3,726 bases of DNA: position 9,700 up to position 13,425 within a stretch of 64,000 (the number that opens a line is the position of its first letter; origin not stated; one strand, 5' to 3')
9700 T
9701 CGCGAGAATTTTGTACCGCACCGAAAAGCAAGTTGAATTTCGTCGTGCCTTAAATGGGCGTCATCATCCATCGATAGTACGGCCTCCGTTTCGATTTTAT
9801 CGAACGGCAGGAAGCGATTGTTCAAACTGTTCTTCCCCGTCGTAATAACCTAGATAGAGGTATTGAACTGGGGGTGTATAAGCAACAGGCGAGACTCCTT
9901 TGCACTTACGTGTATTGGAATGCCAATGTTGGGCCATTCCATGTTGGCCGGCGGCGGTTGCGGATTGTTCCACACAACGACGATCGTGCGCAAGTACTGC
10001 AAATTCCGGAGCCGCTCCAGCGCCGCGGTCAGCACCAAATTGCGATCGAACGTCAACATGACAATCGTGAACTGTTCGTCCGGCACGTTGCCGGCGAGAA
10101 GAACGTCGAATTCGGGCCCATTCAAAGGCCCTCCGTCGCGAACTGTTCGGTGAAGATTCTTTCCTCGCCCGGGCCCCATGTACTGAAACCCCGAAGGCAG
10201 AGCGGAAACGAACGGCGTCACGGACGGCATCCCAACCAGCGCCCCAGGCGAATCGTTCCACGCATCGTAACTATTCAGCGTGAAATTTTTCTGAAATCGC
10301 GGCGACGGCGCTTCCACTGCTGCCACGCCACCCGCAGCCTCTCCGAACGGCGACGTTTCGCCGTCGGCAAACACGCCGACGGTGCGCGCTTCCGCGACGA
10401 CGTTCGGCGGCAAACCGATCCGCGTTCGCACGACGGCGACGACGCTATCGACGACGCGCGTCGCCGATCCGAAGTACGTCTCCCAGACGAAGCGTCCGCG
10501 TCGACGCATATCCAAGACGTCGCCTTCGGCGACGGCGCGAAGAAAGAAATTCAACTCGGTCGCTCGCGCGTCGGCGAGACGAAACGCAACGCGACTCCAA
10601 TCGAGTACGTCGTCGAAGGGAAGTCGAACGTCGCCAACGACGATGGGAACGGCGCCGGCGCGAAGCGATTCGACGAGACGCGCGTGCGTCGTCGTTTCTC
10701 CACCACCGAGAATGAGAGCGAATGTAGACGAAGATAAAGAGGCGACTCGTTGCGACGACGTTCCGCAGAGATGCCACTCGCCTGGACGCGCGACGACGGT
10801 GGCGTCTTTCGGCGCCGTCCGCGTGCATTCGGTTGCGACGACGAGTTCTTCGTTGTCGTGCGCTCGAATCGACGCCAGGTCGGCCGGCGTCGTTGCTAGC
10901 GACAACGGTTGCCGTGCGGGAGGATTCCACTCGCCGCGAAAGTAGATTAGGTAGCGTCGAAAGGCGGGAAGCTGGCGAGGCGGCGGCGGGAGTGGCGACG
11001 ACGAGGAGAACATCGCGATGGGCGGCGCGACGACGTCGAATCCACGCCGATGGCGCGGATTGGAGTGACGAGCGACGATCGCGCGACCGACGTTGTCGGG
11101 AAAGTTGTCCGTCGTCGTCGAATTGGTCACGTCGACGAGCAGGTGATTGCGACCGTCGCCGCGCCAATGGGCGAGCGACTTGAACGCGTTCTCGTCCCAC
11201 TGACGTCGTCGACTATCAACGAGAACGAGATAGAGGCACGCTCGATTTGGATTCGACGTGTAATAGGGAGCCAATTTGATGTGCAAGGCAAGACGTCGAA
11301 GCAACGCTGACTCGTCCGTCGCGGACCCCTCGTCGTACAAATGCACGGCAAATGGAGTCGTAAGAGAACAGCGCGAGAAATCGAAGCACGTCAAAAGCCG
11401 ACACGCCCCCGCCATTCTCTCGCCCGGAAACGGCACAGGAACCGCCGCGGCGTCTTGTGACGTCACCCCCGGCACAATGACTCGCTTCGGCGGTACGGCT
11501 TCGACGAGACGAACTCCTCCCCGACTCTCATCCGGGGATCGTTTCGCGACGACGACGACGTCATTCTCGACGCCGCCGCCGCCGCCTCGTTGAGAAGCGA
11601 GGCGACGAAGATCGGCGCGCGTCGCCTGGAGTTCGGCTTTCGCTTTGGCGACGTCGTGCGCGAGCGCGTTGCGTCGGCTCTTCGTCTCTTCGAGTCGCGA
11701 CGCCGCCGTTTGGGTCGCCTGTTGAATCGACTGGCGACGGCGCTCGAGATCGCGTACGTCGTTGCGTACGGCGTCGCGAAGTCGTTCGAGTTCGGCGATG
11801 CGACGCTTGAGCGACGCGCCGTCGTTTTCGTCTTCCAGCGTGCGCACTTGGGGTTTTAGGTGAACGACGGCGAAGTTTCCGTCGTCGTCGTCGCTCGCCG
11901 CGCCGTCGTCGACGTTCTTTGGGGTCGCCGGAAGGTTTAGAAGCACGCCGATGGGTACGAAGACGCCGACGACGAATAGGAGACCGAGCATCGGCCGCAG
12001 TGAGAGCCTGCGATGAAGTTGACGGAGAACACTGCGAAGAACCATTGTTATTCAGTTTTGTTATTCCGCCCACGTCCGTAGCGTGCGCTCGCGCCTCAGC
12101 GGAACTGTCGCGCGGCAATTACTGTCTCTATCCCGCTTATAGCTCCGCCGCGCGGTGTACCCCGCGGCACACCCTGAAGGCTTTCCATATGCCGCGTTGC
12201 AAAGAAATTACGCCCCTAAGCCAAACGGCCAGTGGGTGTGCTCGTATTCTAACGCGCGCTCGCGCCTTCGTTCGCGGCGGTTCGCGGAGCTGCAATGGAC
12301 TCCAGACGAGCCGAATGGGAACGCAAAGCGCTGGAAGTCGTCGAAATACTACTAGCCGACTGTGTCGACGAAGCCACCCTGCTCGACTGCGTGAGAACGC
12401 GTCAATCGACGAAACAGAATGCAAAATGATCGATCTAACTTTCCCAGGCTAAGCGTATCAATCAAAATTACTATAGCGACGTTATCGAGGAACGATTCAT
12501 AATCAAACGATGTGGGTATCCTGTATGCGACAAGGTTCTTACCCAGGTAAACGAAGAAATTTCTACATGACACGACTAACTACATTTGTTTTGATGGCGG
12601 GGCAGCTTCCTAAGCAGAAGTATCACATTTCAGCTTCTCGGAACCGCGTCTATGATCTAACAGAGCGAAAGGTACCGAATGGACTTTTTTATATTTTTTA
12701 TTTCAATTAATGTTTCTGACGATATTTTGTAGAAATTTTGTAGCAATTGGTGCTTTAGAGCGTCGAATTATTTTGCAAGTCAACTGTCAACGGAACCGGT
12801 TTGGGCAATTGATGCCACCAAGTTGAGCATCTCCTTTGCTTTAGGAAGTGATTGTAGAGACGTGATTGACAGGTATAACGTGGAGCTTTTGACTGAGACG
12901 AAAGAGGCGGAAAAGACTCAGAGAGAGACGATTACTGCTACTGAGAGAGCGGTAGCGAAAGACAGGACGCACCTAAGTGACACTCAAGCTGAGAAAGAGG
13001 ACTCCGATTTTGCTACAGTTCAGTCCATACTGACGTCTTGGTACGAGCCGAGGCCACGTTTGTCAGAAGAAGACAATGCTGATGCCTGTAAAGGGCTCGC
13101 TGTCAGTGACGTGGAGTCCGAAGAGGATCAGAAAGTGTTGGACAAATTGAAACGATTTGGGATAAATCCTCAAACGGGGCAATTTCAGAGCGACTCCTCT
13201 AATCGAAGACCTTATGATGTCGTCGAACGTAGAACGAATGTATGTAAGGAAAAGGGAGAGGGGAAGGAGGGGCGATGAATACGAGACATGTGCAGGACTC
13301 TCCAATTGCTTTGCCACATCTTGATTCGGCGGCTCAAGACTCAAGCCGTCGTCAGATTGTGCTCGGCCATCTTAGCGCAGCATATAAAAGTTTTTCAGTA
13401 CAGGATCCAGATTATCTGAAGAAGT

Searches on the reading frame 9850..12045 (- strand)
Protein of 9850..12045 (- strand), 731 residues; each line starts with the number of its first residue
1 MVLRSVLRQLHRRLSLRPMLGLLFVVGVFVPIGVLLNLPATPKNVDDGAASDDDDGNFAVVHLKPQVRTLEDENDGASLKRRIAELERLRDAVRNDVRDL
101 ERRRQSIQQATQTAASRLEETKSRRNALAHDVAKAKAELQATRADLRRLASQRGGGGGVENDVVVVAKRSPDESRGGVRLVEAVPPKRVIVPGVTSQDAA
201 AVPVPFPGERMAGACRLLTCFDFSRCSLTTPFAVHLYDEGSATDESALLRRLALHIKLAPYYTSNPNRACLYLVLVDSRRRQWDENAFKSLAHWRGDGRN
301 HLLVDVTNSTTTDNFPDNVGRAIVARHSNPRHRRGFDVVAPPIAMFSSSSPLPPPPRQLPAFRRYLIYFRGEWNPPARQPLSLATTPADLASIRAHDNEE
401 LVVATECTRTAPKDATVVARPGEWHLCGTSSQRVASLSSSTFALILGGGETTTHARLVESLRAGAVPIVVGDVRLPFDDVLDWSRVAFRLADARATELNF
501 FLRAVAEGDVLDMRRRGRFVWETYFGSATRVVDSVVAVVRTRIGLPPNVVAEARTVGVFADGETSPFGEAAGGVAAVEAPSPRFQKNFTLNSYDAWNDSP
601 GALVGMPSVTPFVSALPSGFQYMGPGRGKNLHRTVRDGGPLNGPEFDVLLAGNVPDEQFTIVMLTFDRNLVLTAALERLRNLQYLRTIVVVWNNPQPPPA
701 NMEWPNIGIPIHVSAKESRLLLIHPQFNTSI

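Call 10: search_protein_families(library=pfam, proteins=[window:9850-12045:-], max_evalue=0.01)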
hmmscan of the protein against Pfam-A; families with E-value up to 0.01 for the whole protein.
window:9850-12045:- (731 aa): 2 families
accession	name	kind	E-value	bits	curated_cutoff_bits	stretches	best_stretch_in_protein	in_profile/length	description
PF03016.20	Exostosin_GT47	-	1.1e-26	94.2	33.4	1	256-504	42-292/293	Exostosin GT47 domain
PF09258.16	Glyco_transf_64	-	4.4e-11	43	21.3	1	659-719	1-62/245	Glycosyl transferase family 64 domain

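Call 11: find_homologous_proteins(query=window:9850-12045:-, max_evalue=1e-20)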
Query window:9850-12045:- (731 aa): 17 proteins with E <= 1e-20 among 8000 candidates.
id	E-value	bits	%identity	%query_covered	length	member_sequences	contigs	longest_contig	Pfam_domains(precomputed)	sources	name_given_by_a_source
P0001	0.0e+0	1651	100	100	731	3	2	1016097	PF03016.21,PF09258.17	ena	-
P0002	2.8e-179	616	44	96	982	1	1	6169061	PF03016.21,PF09258.17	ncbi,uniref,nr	ncbi:exostosin-like 3 [Corticium candelabrum]|uniref:exostosin-like 3 n=1 Tax=Corticium candelabrum 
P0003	5.4e-92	327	31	88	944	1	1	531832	PF03016.21,PF24161.2,PF09258.17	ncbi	ncbi:hypothetical protein ACOMHN_060973 [Nucella lapillus]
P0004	1.5e-83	299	41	44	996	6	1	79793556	PF03016.21,PF09258.17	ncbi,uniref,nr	ncbi:hypothetical protein ANN_26028 [Periplaneta americana]|uniref:Exostosin-3 n=1 Tax=Periplaneta a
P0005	4.5e-83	298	33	87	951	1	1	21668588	PF03016.21,PF09258.17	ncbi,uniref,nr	ncbi:exostosin-3 [Venturia canescens]|uniref:exostosin-3 n=1 Tax=Venturia canescens TaxID=32260 RepI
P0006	1.9e-79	286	31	86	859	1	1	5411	PF03016.21,PF09258.17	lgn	-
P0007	7.2e-74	267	29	89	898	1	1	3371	PF03016.21,PF09258.17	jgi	-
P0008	1.3e-71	260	30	89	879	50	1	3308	PF03016.21,PF09258.17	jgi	-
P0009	1.8e-68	249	30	88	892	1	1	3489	PF03016.21,PF09258.17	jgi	-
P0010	3.4e-68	248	30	89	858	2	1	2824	PF03016.21,PF09258.17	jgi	-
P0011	6.0e-68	248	32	83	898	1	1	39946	PF03016.21,PF09258.17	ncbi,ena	-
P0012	2.7e-66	242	31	88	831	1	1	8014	PF03016.21,PF09258.17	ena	-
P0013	6.2e-65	238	31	92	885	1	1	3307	PF03016.21,PF09258.17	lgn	-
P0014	2.4e-60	222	33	60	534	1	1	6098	PF03016.21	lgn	-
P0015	1.8e-58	216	28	87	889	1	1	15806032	PF03016.21,PF09258.17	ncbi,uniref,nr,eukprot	ncbi:hypothetical protein TCAL_02823 [Tigriopus californicus]|uniref:glucuronosyl-galactosyl-proteog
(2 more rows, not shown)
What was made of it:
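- The EXTL3-like neighbour's best named hit is Corticium candelabrum (call 11).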

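Call 12: find_encoding_contigs(protein=P0001, flank=10000, max_places=4)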
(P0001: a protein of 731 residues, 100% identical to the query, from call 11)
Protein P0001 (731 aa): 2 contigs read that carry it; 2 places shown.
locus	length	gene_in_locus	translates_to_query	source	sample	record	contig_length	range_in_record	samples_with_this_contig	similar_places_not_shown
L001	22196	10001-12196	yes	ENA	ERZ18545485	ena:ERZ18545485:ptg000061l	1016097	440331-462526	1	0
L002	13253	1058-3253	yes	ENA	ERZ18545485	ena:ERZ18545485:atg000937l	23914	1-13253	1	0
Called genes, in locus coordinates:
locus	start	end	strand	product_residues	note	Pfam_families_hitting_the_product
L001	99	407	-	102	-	-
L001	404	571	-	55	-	-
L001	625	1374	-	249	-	-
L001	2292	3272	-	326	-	-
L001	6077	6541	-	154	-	-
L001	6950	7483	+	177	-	-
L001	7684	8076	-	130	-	-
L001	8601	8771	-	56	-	-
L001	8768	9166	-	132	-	-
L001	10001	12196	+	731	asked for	PF03016:Exostosin_GT47, PF09258:Glyco_transf_64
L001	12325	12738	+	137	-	PF09258:Glyco_transf_64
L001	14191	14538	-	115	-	-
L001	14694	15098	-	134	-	PF00364:Biotin_lipoyl, PF25997:BSH_YhbJ (weak)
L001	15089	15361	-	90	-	-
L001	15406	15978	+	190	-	-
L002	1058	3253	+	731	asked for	PF03016:Exostosin_GT47, PF09258:Glyco_transf_64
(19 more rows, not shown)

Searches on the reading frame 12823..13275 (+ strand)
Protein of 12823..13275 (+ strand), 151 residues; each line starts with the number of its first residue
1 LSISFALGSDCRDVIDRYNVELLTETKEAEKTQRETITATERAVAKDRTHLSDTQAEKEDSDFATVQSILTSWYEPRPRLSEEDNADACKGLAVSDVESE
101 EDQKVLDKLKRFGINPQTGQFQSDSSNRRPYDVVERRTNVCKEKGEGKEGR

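Call 76: search_protein_families(library=pfam, max_evalue=0.01, proteins=[window:12823-13275:+])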
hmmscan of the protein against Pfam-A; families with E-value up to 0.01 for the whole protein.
window:12823-13275:+ (151 aa): 1 family
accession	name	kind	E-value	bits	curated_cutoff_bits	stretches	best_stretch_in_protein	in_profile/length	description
PF05937.16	EB1_binding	-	0.0068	17.4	25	0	24-88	67-131/174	EB-1 Binding Domain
